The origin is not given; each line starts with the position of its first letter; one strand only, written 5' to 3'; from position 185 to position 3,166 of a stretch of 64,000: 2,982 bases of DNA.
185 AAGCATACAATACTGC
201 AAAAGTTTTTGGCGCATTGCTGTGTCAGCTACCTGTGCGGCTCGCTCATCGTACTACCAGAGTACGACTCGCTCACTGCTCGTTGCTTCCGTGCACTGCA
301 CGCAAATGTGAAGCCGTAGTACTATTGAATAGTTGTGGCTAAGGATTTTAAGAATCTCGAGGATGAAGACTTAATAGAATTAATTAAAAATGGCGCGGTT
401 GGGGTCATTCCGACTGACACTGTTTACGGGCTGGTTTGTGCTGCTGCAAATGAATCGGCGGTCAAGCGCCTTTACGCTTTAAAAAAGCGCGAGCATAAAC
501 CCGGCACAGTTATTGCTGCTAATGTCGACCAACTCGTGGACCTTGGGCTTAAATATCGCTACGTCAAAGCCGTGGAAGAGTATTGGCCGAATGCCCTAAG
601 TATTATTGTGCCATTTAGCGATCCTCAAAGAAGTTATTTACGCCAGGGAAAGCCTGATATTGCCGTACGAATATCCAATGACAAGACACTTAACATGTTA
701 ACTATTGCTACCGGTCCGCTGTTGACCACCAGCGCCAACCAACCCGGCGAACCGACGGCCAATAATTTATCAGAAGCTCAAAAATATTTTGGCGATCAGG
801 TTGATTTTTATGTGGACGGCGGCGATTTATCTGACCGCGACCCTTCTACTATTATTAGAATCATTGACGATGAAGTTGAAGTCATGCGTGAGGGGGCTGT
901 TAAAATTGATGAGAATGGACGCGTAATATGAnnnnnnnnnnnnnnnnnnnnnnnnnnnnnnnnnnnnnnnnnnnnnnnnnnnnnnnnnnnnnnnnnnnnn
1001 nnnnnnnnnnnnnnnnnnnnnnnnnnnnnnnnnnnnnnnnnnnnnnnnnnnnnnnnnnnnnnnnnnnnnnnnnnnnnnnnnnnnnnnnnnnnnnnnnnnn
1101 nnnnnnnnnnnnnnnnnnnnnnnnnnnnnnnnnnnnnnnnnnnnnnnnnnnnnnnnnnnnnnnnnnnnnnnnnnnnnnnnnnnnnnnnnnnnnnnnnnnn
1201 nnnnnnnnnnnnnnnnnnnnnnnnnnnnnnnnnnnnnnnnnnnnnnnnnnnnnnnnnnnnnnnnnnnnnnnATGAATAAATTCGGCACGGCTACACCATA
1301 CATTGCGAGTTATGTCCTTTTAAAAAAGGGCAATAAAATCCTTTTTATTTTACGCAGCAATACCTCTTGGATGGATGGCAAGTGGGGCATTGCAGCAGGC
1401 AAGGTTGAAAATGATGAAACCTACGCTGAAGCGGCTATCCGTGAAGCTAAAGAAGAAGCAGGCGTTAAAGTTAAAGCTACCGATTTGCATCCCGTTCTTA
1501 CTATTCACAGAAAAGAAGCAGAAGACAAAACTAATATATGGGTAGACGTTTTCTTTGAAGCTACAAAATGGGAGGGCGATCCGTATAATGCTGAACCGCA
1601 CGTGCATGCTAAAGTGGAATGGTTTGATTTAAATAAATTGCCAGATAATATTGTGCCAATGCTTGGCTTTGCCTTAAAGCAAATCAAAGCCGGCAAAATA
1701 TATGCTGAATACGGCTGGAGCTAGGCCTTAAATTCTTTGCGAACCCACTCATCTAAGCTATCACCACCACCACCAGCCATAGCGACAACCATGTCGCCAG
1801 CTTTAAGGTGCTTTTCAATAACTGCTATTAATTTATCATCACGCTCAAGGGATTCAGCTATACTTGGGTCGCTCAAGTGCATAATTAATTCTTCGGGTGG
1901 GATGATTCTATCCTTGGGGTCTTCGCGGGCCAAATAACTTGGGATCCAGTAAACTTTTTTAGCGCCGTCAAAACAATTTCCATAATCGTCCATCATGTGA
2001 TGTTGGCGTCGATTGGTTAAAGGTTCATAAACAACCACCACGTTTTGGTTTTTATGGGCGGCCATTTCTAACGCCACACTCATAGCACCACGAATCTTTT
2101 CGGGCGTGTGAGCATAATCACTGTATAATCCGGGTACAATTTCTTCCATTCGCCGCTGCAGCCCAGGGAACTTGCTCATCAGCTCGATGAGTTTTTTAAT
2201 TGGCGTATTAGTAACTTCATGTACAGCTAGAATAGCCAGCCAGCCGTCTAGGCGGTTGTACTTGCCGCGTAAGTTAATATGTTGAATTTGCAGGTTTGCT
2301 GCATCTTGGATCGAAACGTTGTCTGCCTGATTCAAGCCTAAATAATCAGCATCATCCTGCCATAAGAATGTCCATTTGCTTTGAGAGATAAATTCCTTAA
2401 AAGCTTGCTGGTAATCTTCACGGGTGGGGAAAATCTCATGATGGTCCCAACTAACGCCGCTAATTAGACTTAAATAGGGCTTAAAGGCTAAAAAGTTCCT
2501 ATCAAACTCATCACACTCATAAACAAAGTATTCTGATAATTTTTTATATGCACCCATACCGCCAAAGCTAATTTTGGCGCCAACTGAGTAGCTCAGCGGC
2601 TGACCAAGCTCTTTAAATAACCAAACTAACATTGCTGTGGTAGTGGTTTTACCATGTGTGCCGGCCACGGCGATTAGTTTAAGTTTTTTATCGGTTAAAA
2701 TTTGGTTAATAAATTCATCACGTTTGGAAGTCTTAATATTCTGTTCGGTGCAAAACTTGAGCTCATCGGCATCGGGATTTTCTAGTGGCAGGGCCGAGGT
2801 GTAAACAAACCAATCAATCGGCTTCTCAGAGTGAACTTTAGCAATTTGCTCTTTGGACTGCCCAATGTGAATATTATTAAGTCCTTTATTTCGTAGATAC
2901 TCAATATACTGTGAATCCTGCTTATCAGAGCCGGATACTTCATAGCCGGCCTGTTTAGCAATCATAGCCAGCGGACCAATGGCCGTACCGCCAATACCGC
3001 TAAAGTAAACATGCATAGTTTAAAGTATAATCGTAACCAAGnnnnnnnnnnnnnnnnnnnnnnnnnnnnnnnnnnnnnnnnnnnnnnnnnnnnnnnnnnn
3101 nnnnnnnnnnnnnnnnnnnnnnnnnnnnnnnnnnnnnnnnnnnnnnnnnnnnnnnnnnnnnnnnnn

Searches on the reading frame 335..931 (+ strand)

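Call 60: search_protein_families(library=pfam, proteins=[window:335-931:+], max_evalue=0.00001)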
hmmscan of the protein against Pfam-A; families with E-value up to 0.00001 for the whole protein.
window:335-931:+ (198 aa): 1 family
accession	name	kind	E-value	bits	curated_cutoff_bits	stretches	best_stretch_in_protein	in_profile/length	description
PF01300.24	Sua5_yciO_yrdC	-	1.7e-43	148.6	25.1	1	15-187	1-178/178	Telomere recombination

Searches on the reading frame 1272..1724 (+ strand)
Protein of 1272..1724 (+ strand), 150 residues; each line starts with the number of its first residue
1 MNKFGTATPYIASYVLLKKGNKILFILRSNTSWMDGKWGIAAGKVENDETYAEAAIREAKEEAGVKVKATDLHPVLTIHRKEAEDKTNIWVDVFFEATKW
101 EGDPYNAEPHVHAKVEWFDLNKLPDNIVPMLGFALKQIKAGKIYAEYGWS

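Call 60: search_protein_families(library=pfam, proteins=[window:1272-1724:+], max_evalue=0.00001)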
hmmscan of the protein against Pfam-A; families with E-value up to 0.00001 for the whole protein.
window:1272-1724:+ (150 aa): 1 family
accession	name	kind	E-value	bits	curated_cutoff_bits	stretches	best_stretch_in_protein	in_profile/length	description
PF00293.34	NUDIX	-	2.4e-19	70.1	21.1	1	14-125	8-121/134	NUDIX domain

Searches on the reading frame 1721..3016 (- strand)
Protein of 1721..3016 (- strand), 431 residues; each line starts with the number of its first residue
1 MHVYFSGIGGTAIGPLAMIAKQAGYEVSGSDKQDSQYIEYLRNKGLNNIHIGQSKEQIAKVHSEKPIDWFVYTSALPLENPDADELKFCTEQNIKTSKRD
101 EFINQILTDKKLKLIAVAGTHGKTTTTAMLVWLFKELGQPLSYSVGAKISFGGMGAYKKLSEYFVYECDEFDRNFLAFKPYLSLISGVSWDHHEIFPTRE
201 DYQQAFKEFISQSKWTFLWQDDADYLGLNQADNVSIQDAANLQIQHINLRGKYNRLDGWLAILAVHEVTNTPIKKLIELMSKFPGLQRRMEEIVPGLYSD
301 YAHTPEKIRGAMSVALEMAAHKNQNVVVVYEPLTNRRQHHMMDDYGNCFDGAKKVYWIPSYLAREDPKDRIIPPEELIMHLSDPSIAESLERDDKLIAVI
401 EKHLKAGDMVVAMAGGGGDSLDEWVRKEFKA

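Call 60: search_protein_families(library=pfam, proteins=[window:1721-3016:-], max_evalue=0.00001)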
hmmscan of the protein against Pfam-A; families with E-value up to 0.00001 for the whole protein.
window:1721-3016:- (431 aa): 3 families
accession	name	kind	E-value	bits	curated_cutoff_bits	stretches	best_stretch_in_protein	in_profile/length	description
PF01225.30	Mur_ligase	-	3.9e-13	50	21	1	2-109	1-93/95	Mur ligase family, catalytic domain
PF08245.18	Mur_ligase_M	-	8.6e-10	39.3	24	1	117-223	1-126/200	Mur ligase middle domain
PF02875.26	Mur_ligase_C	-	4.7e-09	37.6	28.4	1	289-414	2-125/127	Mur ligase, glutamate ligase domain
